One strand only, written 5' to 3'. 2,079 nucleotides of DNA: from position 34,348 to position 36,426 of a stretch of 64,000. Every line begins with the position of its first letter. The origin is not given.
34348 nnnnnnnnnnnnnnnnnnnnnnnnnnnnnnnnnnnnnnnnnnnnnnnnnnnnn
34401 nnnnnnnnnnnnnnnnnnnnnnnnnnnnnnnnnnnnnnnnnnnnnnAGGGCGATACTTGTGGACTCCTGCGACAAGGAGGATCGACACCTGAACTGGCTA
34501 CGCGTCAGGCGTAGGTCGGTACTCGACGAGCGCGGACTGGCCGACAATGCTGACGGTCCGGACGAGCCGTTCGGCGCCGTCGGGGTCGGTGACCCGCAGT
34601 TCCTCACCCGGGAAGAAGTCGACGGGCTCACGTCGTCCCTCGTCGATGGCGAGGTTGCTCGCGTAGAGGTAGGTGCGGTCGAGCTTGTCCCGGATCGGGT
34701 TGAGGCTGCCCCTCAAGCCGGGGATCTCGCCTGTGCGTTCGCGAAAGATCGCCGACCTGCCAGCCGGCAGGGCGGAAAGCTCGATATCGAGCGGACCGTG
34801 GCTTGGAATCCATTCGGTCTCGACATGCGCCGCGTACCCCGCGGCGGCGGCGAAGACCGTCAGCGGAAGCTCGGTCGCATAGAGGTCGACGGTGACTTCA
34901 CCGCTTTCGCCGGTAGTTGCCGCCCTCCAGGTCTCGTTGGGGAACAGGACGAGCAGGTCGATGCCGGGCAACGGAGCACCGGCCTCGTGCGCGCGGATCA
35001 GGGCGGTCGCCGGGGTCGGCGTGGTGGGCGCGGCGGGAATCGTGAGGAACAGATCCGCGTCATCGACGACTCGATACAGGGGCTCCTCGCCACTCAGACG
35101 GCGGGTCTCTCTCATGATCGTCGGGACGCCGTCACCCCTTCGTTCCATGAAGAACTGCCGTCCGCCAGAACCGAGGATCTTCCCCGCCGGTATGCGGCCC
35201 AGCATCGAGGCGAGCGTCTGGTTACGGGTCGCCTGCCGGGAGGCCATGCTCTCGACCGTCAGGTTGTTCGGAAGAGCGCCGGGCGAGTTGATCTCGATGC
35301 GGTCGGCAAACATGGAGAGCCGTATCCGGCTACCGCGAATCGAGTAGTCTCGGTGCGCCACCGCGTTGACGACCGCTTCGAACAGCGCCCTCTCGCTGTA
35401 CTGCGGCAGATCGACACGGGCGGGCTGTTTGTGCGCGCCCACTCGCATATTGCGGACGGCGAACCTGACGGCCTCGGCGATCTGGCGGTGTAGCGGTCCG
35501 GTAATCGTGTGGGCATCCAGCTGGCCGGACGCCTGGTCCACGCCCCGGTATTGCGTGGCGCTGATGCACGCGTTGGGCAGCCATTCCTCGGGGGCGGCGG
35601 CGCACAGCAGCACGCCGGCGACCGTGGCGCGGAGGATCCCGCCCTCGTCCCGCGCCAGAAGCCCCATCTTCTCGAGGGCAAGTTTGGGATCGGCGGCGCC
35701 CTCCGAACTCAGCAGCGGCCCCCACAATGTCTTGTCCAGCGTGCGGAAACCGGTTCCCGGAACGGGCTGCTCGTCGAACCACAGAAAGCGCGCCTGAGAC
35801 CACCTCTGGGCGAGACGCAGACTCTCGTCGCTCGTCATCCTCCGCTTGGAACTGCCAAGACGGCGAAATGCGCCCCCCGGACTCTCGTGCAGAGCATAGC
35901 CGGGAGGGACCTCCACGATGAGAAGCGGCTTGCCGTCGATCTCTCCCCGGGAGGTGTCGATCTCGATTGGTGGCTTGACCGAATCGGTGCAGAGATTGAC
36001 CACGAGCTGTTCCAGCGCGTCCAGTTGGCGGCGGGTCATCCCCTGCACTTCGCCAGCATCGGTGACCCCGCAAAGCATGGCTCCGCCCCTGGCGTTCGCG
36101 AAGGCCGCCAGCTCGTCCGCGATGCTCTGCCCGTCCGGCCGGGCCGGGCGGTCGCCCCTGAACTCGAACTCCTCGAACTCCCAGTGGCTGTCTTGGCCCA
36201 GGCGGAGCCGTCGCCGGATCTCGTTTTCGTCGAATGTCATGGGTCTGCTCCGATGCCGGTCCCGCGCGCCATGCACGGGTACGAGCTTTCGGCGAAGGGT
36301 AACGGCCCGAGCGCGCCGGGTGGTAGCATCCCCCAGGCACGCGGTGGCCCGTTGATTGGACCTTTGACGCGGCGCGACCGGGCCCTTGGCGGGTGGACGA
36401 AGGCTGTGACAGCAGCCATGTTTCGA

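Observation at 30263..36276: Lower-GC defence-type island: MmeI-like Type IIG RM fusion, orphan gene, and Schlafen-like AlbA_2/HATPase_c_4 protein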

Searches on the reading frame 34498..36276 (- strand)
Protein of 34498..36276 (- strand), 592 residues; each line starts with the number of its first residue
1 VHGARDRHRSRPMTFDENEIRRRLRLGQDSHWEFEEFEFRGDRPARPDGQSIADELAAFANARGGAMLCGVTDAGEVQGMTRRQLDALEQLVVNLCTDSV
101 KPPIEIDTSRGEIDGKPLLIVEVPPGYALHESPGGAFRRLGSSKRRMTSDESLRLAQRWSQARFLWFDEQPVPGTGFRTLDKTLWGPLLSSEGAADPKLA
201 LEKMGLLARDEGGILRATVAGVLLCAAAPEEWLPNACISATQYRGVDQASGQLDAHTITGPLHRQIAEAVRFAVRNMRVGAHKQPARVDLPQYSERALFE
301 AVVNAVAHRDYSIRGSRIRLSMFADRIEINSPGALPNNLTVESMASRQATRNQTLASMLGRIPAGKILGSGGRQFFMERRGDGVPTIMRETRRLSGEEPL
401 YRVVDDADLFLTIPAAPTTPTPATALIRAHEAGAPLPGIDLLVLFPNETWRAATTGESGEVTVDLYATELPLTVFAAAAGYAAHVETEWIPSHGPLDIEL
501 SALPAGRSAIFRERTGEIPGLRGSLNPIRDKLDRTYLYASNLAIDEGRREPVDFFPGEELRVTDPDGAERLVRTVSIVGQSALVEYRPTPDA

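Call 6: search_protein_families(library=pfam, proteins=[window:34498-36276:-], max_evalue=0.01)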
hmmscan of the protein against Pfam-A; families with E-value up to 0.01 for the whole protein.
window:34498-36276:- (592 aa): 2 families
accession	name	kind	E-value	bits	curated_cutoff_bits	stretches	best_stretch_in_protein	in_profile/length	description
PF13749.12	HATPase_c_4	-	6.2e-19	68.2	26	1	315-403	1-80/89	Putative ATP-dependent DNA helicase recG C-terminal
PF04326.19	SLFN_AlbA_2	-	6.5e-17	62.6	25.3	1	35-148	3-118/118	Schlafen, AlbA_2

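Call 7: search_protein_families(library=padloc, proteins=[window:34498-36276:-], max_evalue=0.01)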
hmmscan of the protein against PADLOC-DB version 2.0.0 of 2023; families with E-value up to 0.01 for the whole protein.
window:34498-36276:- (592 aa): 3 families
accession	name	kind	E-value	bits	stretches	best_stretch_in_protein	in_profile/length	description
PDLC02402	Aga_SIR2-PNTD1-PNTD2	-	1.3e-14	51.3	1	201-425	356-573/876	Class I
PDLC02394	pAgo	-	2e-14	50.3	1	51-406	56-428/1121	-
PDLC02418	Aga_SIR2-Kinase-PNTD1-PNTD2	-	2.4e-12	43.9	1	219-458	247-486/756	Class I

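Call 8: search_protein_families(library=ncbifam, proteins=[window:34498-36276:-], max_evalue=0.01)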
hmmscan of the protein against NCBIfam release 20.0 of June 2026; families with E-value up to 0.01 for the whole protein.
window:34498-36276:- (592 aa): 0 families

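Call 24: search_solved_structures(query=window:34498-36276:-, max_evalue=1)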
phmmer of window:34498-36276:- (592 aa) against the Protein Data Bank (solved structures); distinct sequences matched with E-value up to 1: 3.
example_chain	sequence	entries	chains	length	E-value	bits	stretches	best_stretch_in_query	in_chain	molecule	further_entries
3lmm_A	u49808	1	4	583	3.1e-05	26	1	290-361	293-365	Uncharacterized protein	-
2kyy_A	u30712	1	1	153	0.0013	20.7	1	45-148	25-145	Possible ATP-dependent DNA helicase RecG-related protein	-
5yd0_A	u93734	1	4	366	0.46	12.2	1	19-87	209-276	Schlafen 8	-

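Call 34: search_protein_families(library=phrogs, proteins=[window:34498-36276:-], max_evalue=0.01)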
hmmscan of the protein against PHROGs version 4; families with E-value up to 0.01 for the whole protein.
window:34498-36276:- (592 aa): 1 family
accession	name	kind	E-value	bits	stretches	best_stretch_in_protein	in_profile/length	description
phrog_12156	-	DNA, RNA and nucleotide metabolism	3.9e-45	155.4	1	31-402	16-387/485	DNA helicase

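Call 46: find_homologous_proteins(query=window:34498-36276:-, max_evalue=1e-10)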
Query window:34498-36276:- (592 aa): 5784 proteins with E <= 1e-10 among 8000 candidates; the best 120 are listed.
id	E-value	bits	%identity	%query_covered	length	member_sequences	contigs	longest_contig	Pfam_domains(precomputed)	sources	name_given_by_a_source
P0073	0.0e+0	1302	100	98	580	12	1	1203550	PF13749.13,PF04326.20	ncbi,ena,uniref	ncbi:ATP-binding protein [Candidatus Palauibacter sp.]|uniref:ATP-binding protein n=1 Tax=Candidatus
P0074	0.0e+0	1110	86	97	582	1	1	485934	PF13749.13,PF04326.20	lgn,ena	-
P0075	0.0e+0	1105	85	98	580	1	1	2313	PF13749.13,PF04326.20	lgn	-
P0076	0.0e+0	1099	84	98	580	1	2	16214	PF13749.13,PF04326.20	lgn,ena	-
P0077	0.0e+0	1094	84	98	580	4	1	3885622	PF13749.13,PF04326.20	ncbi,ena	-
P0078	0.0e+0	1094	83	98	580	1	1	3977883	PF13749.13,PF04326.20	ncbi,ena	-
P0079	0.0e+0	1093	84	98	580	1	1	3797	PF13749.13,PF04326.20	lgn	-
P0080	0.0e+0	1092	84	97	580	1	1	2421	PF13749.13,PF04326.20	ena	-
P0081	0.0e+0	1052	90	88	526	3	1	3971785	PF13749.13,PF04326.20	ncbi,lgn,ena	-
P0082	3.5e-298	1008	53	77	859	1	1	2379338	PF13749.13,PF04326.20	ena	-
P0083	1.3e-269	914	71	97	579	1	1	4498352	PF13749.13,PF04326.20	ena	-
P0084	1.3e-264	897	67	97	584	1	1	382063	PF13749.13,PF04326.20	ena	-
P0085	1.3e-263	894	68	97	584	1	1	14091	PF13749.13,PF04326.20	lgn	-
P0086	2.8e-263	893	68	97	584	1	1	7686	PF13749.13,PF04326.20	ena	-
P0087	1.4e-262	891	68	97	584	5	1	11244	PF13749.13,PF04326.20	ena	-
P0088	1.7e-262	890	68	97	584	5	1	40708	PF13749.13,PF04326.20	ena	-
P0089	2.3e-262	890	67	97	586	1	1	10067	PF13749.13,PF04326.20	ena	-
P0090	2.7e-262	890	67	97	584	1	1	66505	PF13749.13,PF04326.20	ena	-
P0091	5.1e-262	889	67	97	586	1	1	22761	PF13749.13,PF04326.20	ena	-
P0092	5.5e-262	889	67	97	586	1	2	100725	PF13749.13,PF04326.20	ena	-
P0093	9.2e-262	888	67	97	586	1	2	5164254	PF13749.13,PF04326.20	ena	-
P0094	1.2e-261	888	67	97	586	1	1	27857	PF13749.13,PF04326.20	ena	-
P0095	1.5e-261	887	68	97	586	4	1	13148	PF13749.13,PF04326.20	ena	-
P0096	7.9e-261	885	66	97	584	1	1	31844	PF13749.13,PF04326.20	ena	-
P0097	9.0e-261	885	67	97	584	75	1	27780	PF13749.13,PF04326.20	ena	-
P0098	1.1e-260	884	66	97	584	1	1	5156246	PF13749.13,PF04326.20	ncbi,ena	-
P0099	1.2e-260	884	67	97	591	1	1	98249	PF13749.13,PF04326.20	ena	-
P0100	1.4e-260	884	67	97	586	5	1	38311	PF13749.13,PF04326.20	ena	-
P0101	1.6e-260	884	67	97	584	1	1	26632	PF13749.13,PF04326.20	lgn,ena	-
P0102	1.7e-260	884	67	97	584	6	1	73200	PF13749.13,PF04326.20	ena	-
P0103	2.0e-260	884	67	98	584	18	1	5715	PF13749.13,PF04326.20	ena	-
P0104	2.3e-260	883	67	97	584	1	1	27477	PF13749.13,PF04326.20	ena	-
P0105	3.0e-260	883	67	97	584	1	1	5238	PF13749.13,PF04326.20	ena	-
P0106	3.0e-260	883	66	97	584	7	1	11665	PF13749.13,PF04326.20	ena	-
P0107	3.8e-260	883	67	97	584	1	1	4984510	PF13749.13,PF04326.20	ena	-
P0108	4.3e-260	882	67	97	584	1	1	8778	PF13749.13,PF04326.20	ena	-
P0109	6.4e-260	882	66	97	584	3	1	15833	PF13749.13,PF04326.20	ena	-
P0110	7.2e-260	882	66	97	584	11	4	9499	PF13749.13,PF04326.20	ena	-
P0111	8.0e-260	882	67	97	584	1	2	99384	PF13749.13,PF04326.20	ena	-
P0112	8.6e-260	881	67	97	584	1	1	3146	PF13749.13,PF04326.20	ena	-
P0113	9.0e-260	881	67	97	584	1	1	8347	PF13749.13,PF04326.20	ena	-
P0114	1.2e-259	881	67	97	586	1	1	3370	PF13749.13,PF04326.20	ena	-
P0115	1.3e-259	881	67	97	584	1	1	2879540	PF13749.13,PF04326.20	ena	-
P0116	1.5e-259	881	66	97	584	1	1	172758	PF13749.13,PF04326.20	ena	-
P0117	1.6e-259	881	66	97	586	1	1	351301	PF13749.13,PF04326.20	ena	-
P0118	1.6e-259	881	67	97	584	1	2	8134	PF13749.13,PF04326.20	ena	-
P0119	1.8e-259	880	67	97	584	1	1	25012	PF13749.13,PF04326.20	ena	-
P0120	2.0e-259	880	66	97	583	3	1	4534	PF13749.13,PF04326.20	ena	-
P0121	2.1e-259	880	66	97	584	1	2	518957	PF13749.13,PF04326.20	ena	-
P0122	2.3e-259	880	67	97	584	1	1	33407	PF13749.13,PF04326.20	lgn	-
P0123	2.7e-259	880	66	97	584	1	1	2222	PF13749.13,PF04326.20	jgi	jgi:ATP-dependent DNA helicase RecG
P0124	4.1e-259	879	66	97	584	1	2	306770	PF13749.13,PF04326.20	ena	-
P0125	4.1e-259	879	66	97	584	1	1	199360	PF13749.13,PF04326.20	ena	-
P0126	4.6e-259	879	67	97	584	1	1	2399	PF13749.13,PF04326.20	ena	-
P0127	5.1e-259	879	67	97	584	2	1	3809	PF13749.13,PF04326.20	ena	-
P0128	5.2e-259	879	67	97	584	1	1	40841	PF13749.13,PF04326.20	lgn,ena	-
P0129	5.3e-259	879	67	97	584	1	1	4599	PF13749.13,PF04326.20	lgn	-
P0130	5.7e-259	879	66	97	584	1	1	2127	PF13749.13,PF04326.20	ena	-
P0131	6.5e-259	879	67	97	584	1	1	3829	PF13749.13,PF04326.20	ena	-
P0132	7.6e-259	878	67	97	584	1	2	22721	PF13749.13,PF04326.20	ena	-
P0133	8.7e-259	878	69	97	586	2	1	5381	PF13749.13,PF04326.20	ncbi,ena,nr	ncbi:hypothetical protein F4Y93_09120 [Candidatus Poribacteria bacterium]|nr:hypothetical protein [C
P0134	8.8e-259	878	66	97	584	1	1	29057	PF13749.13,PF04326.20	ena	-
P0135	9.1e-259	878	66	97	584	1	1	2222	PF13749.13,PF04326.20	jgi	jgi:ATP-dependent DNA helicase RecG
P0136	9.4e-259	878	66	97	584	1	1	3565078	PF13749.13,PF04326.20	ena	-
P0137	9.7e-259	878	66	97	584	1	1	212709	PF13749.13,PF04326.20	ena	-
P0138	9.9e-259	878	66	97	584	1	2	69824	PF13749.13,PF04326.20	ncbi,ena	-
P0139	1.3e-258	878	66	97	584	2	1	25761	PF13749.13,PF04326.20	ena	-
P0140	1.4e-258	877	66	97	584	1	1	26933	PF13749.13,PF04326.20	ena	-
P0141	1.4e-258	877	67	97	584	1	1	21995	PF13749.13,PF04326.20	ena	-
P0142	1.6e-258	877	67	97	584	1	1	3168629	PF13749.13,PF04326.20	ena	-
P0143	1.7e-258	877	66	98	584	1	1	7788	PF13749.13,PF04326.20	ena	-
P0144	1.7e-258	877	66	97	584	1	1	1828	PF13749.13,PF04326.20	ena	-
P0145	1.8e-258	877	67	97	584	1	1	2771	PF13749.13,PF04326.20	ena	-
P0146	1.9e-258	877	67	97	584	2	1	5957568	PF13749.13,PF04326.20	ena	-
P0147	2.1e-258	877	67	97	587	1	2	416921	PF13749.13,PF04326.20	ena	-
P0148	2.4e-258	877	66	97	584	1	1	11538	PF13749.13,PF04326.20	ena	-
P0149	4.6e-258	876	66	97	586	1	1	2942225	PF13749.13,PF04326.20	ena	-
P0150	4.8e-258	876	66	97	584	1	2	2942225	PF13749.13,PF04326.20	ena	-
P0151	4.9e-258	876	66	97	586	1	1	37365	PF13749.13,PF04326.20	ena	-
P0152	5.5e-258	875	66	97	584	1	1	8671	PF13749.13,PF04326.20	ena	-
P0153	5.6e-258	875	66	97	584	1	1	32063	PF13749.13,PF04326.20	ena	-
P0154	5.7e-258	875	67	97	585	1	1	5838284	PF13749.13,PF04326.20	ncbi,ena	-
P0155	6.1e-258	875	66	97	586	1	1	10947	PF13749.13,PF04326.20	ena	-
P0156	6.5e-258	875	66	97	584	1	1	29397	PF13749.13,PF04326.20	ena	-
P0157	8.3e-258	875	67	97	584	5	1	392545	PF13749.13,PF04326.20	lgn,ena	-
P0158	1.0e-257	875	66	97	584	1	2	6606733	PF13749.13,PF04326.20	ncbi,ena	-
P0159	1.1e-257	874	66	97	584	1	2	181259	PF13749.13,PF04326.20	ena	-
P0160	1.4e-257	874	66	97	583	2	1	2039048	PF13749.13,PF04326.20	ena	-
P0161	1.4e-257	874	66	97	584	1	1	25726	PF13749.13,PF04326.20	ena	-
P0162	1.5e-257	874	67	97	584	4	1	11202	PF13749.13,PF04326.20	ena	-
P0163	1.5e-257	874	66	97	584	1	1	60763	PF13749.13,PF04326.20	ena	-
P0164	1.8e-257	874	65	97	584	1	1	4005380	PF13749.13,PF04326.20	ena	-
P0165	1.8e-257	874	66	97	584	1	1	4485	PF13749.13,PF04326.20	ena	-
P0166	1.8e-257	874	67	97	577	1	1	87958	PF13749.13,PF04326.20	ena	-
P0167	1.9e-257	874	67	97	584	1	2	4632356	PF13749.13,PF04326.20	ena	-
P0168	2.2e-257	873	66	97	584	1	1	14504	PF13749.13,PF04326.20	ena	-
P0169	2.4e-257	873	67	97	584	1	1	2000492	PF13749.13,PF04326.20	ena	-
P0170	3.6e-257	873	66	97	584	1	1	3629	PF13749.13,PF04326.20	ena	-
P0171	3.8e-257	873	66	97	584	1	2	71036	PF13749.13,PF04326.20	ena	-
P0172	4.4e-257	872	67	97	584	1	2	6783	PF13749.13,PF04326.20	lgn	-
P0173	4.5e-257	872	65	98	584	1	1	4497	PF13749.13,PF04326.20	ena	-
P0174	5.3e-257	872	67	97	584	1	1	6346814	PF13749.13,PF04326.20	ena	-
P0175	5.7e-257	872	66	97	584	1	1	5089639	PF13749.13,PF04326.20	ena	-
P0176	6.6e-257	872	66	97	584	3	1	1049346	PF13749.13,PF04326.20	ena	-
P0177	6.7e-257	872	66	97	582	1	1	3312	PF13749.13,PF04326.20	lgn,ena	-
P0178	7.9e-257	872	67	97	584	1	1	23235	PF13749.13,PF04326.20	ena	-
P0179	1.0e-256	871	66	97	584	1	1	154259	PF13749.13,PF04326.20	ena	-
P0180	1.1e-256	871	67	97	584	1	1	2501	PF13749.13,PF04326.20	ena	-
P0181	1.3e-256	871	66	97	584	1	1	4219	PF13749.13,PF04326.20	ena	-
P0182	1.4e-256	871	66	98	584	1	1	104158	PF13749.13,PF04326.20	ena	-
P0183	1.4e-256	871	67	98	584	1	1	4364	PF13749.13,PF04326.20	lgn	-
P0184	1.5e-256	871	67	97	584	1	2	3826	PF13749.13,PF04326.20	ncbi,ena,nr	ncbi:MAG: putative DNA binding domain-containing protein [Candidatus Poribacteria bacterium]|nr:puta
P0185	1.8e-256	870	66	97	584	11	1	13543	PF13749.13,PF04326.20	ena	-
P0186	1.8e-256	870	66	97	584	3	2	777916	PF13749.13,PF04326.20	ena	-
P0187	1.9e-256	870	66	97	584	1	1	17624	PF13749.13,PF04326.20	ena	-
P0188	1.9e-256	870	66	97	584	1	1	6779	PF13749.13,PF04326.20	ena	-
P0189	1.9e-256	870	67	97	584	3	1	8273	PF13749.13,PF04326.20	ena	-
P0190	2.0e-256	870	66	97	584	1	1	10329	PF13749.13,PF04326.20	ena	-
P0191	2.1e-256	870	67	97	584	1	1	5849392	PF13749.13,PF04326.20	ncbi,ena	-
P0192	2.2e-256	870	67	97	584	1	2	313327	PF13749.13,PF04326.20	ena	-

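Call 47: find_encoding_contigs(protein=P0077, flank=10000, max_places=2)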
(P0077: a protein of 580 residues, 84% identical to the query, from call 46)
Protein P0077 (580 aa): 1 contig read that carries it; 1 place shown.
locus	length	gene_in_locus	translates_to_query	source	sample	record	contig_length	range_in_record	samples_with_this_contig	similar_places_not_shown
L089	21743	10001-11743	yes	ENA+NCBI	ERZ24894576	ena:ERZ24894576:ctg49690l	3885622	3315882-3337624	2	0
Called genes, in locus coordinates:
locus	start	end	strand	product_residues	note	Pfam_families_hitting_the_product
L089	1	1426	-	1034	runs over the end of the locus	PF00873:ACR_tran, PF03176:MMPL, PF02355:SecD_SecF_C (weak)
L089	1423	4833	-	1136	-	PF00873:ACR_tran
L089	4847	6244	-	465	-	PF02321:OEP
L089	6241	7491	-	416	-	PF25919:BSH_CusB (faint), PF00364:Biotin_lipoyl (faint), PF25917:BSH_RND, PF25973:BSH_CzcB, PF25954:Beta-barrel_RND_2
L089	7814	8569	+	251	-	PF00378:ECH_1, PF16113:ECH_2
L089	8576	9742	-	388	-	PF00155:Aminotran_1_2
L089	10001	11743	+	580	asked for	PF04326:SLFN_AlbA_2, PF13749:HATPase_c_4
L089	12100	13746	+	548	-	-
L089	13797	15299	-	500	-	PF07719:TPR_2 (faint)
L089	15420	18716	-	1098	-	PF15902:Sortilin-Vps10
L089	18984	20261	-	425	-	PF00144:Beta-lactamase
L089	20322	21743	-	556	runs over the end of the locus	PF01425:Amidase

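Call 48: find_encoding_contigs(protein=P0083, flank=10000, max_places=2)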
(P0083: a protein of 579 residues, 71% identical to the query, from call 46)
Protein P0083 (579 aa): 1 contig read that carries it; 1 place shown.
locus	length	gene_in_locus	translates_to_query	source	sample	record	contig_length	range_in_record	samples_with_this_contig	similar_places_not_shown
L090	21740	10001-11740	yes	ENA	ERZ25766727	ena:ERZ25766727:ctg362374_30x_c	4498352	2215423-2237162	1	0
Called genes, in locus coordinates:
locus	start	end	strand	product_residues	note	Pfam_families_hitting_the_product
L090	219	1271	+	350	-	PF01791:DeoC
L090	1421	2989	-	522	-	PF07969:Amidohydro_3, PF01979:Amidohydro_1 (weak)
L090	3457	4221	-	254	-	PF18029:Glyoxalase_6 (faint), PF00903:Glyoxalase, PF22677:Ble-like_N (weak)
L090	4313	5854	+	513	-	PF07719:TPR_2 (faint)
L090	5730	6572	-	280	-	PF00067:p450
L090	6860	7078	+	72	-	-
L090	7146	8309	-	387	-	PF00144:Beta-lactamase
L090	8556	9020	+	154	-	PF00300:His_Phos_1 (faint)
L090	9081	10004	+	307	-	PF03976:PPK2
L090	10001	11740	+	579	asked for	PF04326:SLFN_AlbA_2, PF13749:HATPase_c_4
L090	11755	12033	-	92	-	-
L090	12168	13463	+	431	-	PF04389:Peptidase_M28, PF01546:Peptidase_M20, PF07687:M20_dimer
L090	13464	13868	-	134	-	PF05168:HEPN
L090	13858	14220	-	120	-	PF01909:NTP_transf_2, PF18765:Polbeta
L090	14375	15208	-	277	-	PF13635:DUF4143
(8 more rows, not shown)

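Call 49: find_encoding_contigs(protein=P0093, flank=10000, max_places=2)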
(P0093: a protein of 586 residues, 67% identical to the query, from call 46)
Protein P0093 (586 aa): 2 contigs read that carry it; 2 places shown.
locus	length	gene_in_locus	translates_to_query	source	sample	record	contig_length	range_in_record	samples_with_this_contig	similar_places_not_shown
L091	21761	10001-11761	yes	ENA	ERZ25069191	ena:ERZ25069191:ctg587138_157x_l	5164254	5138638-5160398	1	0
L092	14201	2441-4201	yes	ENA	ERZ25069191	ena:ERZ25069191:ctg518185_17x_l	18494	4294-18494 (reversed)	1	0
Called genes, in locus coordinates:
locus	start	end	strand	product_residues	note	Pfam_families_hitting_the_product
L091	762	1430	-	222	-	PF02668:TauD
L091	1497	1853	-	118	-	PF00581:Rhodanese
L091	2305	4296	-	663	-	PF05448:AXE1 (weak), PF02129:Peptidase_S15 (weak), PF22244:GCE_fung (faint)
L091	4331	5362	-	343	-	PF25838:Apionate_lact_M, PF25839:Apionate_lact_C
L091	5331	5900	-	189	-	PF25837:Apionate_lact_N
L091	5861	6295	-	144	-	PF25837:Apionate_lact_N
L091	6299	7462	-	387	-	PF00389:2-Hacid_dh, PF02826:2-Hacid_dh_C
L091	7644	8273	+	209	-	-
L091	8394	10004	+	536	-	PF12161:HsdM_N, PF02384:N6_Mtase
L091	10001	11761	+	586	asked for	PF04326:SLFN_AlbA_2, PF13749:HATPase_c_4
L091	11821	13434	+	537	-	PF01909:NTP_transf_2, PF18765:Polbeta, PF22600:MTPAP-like_central (faint), PF01420:Methylase_S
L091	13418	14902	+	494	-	PF08357:SEFIR, PF13676:TIR_2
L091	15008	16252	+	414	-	PF13175:AAA_15 (weak), PF13304:AAA_21, PF13175:AAA_15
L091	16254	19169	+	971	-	PF04313:HSDR_N, PF04851:ResIII, PF18766:SWI2_SNF2, PF22679:T1R_D3-like, PF11867:T1RH-like_C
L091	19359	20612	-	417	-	PF01408:GFO_IDH_MocA, PF21252:Glyco_hydro_109_C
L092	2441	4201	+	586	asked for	PF04326:SLFN_AlbA_2, PF13749:HATPase_c_4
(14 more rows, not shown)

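Call 52: find_encoding_contigs(protein=P0081, flank=10000, max_places=2)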
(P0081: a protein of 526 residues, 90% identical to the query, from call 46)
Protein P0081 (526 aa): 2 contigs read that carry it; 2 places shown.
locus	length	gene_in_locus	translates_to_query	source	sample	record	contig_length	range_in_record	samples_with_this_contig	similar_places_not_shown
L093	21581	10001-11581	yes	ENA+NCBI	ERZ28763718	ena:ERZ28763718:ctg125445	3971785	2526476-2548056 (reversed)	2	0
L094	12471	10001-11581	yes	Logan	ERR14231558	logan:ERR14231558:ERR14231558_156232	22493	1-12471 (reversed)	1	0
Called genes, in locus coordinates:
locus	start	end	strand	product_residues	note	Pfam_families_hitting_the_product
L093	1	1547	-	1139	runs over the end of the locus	PF00873:ACR_tran, PF02355:SecD_SecF_C (faint), PF03176:MMPL, PF00873:ACR_tran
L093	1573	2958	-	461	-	PF02321:OEP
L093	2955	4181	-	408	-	PF25919:BSH_CusB (faint), PF00364:Biotin_lipoyl (faint), PF25917:BSH_RND, PF25973:BSH_CzcB (weak), PF25954:Beta-barrel_RND_2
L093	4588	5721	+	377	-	PF01548:DEDD_Tnp_IS110, PF02371:Transposase_20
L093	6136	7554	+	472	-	PF05598:DUF772, PF01609:DDE_Tnp_1, PF13751:DDE_Tnp_1_6 (faint)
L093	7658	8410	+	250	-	PF00378:ECH_1, PF16113:ECH_2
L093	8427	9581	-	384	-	PF00155:Aminotran_1_2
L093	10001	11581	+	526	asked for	PF04326:SLFN_AlbA_2, PF13749:HATPase_c_4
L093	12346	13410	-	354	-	PF18135:Type_ISP_C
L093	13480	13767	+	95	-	PF01527:HTH_Tnp_1, PF13542:HTH_Tnp_ISL3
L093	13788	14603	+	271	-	PF13276:HTH_21, PF00665:rve, PF13683:rve_3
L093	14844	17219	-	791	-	PF02384:N6_Mtase, PF07669:Eco57I (weak)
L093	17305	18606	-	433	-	PF07719:TPR_2 (weak)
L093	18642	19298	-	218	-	-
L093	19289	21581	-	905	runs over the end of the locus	PF15902:Sortilin-Vps10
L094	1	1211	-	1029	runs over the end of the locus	PF00873:ACR_tran, PF02355:SecD_SecF_C, PF03176:MMPL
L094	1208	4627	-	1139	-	PF00873:ACR_tran, PF02355:SecD_SecF_C (faint), PF03176:MMPL, PF00873:ACR_tran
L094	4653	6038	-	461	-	PF02321:OEP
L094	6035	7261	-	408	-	PF25919:BSH_CusB (faint), PF00364:Biotin_lipoyl (faint), PF25917:BSH_RND, PF25973:BSH_CzcB (weak), PF25954:Beta-barrel_RND_2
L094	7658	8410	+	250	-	PF00378:ECH_1, PF16113:ECH_2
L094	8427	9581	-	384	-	PF00155:Aminotran_1_2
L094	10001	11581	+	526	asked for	PF04326:SLFN_AlbA_2, PF13749:HATPase_c_4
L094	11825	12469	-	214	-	?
